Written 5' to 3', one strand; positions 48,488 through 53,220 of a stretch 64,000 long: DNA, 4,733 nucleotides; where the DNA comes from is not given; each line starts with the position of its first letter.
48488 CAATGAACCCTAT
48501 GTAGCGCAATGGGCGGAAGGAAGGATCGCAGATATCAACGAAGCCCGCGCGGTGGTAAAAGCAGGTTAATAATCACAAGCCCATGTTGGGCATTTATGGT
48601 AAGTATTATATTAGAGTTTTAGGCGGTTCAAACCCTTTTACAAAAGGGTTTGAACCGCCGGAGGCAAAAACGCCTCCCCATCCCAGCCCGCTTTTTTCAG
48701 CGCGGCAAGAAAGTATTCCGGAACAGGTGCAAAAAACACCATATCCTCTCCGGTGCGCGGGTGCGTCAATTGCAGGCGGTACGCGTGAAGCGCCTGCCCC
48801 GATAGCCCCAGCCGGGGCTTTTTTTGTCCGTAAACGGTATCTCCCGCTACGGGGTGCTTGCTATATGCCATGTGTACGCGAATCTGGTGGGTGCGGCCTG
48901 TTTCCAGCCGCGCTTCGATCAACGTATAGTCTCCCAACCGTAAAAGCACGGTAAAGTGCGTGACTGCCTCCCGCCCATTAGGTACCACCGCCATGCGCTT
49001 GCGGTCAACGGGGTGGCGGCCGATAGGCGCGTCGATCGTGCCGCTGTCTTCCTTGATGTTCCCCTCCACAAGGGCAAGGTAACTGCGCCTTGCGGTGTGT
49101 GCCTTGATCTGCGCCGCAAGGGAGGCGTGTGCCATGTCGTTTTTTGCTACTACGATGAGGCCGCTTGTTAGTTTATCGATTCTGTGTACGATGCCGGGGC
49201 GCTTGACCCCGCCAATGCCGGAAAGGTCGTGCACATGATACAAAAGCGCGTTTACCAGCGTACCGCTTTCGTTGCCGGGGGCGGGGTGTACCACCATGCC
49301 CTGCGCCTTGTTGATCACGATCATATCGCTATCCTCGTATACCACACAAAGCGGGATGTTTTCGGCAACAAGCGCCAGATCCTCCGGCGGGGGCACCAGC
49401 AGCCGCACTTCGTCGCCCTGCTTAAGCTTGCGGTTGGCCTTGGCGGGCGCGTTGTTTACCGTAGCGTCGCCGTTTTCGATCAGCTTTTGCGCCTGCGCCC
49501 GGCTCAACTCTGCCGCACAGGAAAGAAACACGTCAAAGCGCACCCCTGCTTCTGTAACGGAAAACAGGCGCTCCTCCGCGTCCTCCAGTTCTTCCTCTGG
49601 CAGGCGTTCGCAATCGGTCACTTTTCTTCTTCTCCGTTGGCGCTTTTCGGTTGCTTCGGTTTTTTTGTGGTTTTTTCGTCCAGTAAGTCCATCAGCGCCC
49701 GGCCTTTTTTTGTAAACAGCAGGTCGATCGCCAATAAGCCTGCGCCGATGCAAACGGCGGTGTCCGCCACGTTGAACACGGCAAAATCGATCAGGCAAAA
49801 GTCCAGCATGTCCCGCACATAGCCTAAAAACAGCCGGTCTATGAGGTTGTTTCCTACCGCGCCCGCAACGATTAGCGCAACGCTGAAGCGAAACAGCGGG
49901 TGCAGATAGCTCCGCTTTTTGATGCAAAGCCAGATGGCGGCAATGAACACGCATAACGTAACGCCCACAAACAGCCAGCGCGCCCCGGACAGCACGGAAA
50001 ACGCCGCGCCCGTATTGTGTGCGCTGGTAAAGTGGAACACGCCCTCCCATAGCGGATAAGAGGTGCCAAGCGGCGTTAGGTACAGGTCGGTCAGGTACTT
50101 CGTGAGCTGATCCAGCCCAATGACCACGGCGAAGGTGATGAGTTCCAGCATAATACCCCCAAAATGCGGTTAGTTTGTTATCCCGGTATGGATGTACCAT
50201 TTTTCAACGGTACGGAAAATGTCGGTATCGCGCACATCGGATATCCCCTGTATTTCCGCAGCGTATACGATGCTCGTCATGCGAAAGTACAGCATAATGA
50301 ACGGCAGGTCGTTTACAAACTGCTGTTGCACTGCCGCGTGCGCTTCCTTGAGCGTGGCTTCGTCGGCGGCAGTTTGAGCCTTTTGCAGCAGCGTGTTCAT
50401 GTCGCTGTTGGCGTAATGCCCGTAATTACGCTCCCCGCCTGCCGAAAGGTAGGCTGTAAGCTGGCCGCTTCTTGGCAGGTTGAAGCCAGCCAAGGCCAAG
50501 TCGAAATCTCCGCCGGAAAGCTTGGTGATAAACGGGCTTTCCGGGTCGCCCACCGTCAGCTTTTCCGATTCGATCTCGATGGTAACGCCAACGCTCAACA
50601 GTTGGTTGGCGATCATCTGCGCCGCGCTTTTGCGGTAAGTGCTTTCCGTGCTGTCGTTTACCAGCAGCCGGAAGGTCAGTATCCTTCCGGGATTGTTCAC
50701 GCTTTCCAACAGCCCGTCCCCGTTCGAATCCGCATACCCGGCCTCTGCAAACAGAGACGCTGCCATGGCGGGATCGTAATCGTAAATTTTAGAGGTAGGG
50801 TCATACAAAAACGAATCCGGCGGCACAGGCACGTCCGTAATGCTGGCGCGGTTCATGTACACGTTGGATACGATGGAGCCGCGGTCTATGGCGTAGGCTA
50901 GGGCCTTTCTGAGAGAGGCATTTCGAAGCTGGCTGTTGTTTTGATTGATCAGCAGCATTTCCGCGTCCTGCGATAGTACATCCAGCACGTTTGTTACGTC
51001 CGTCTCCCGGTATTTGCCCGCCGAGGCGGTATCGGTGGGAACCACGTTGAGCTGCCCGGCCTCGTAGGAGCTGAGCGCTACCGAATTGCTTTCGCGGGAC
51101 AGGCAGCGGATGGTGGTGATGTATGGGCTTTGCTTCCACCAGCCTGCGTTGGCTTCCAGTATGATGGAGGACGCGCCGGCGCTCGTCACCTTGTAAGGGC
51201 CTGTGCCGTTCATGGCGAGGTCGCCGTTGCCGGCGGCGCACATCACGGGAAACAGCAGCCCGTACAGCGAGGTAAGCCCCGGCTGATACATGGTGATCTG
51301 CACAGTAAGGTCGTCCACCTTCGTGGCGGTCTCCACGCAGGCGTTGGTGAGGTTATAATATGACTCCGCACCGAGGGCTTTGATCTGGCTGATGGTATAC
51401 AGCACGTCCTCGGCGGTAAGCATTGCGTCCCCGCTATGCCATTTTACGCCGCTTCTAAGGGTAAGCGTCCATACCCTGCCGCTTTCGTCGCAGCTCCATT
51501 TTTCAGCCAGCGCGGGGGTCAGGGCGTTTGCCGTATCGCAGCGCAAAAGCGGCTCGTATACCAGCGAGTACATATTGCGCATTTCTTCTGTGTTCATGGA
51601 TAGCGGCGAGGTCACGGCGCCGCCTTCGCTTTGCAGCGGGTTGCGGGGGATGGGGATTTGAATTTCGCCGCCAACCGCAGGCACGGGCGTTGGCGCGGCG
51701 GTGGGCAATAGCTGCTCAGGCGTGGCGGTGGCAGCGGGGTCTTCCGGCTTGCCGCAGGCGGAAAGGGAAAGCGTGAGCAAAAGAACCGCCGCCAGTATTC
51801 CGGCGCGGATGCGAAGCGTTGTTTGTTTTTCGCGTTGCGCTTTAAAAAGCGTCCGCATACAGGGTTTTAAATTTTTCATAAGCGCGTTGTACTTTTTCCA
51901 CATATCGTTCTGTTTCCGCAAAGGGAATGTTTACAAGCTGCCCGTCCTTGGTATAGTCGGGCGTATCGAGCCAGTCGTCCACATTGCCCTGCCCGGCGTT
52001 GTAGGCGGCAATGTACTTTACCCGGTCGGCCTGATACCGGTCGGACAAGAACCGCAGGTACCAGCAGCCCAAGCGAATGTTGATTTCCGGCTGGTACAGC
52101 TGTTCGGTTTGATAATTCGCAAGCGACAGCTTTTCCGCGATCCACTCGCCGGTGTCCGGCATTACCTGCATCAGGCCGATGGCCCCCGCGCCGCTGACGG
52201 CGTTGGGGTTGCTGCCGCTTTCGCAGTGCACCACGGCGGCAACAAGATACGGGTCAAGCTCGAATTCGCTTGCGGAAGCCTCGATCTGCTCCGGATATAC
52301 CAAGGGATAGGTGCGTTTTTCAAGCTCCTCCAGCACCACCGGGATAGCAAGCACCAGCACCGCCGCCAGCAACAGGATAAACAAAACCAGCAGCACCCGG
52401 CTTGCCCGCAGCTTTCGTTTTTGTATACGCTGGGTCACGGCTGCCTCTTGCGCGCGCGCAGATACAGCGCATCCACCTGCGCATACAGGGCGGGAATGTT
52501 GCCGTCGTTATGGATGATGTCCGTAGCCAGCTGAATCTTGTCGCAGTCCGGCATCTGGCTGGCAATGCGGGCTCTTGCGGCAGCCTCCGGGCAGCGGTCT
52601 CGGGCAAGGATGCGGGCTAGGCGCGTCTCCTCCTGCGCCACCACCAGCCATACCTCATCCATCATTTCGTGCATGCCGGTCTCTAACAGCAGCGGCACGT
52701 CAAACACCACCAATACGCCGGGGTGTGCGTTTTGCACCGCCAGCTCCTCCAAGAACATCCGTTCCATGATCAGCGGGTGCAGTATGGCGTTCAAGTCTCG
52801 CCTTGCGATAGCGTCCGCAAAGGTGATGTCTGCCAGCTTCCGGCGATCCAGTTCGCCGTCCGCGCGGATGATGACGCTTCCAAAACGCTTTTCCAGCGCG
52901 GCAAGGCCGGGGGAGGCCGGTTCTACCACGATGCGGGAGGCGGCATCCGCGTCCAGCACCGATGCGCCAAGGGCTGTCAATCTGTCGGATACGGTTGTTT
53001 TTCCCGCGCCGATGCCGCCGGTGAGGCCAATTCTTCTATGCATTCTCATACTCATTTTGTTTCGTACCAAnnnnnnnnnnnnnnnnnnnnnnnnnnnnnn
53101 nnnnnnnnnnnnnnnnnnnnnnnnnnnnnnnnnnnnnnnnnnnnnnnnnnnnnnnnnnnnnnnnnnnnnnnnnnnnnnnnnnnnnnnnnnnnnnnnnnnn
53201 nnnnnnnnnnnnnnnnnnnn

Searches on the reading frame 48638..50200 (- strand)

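Call 38: search_protein_families(library=pfam, proteins=[window:48638-50200:-], max_evalue=0.00001)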
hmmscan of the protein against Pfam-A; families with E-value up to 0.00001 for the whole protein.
window:48638-50200:- (520 aa): 1 family
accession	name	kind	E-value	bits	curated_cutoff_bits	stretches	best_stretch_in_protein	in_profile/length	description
PF00849.27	PseudoU_synth_2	-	3.8e-33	115.3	26.8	1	292-445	1-151/152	RNA pseudouridylate synthase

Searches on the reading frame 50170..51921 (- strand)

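Call 38: search_protein_families(library=pfam, proteins=[window:50170-51921:-], max_evalue=0.00001)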
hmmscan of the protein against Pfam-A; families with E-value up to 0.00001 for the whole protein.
window:50170-51921:- (583 aa): 1 family
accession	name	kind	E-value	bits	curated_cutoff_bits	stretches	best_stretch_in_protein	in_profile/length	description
PF00496.27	SBP_bac_5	-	4.3e-65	220.7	32.4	1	134-481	2-347/368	Bacterial extracellular solute-binding proteins, family 5 Middle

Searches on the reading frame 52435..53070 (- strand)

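Call 38: search_protein_families(library=pfam, proteins=[window:52435-53070:-], max_evalue=0.00001)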
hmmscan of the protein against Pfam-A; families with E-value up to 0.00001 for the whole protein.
window:52435-53070:- (211 aa): 2 families
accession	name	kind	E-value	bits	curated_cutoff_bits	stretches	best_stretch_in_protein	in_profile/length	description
PF01121.26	CoaE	-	7.9e-53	179.2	27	1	14-192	3-178/180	Dephospho-CoA kinase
PF13238.12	AAA_18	-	5.2e-06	27.4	29.4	0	14-162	1-116/128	AAA domain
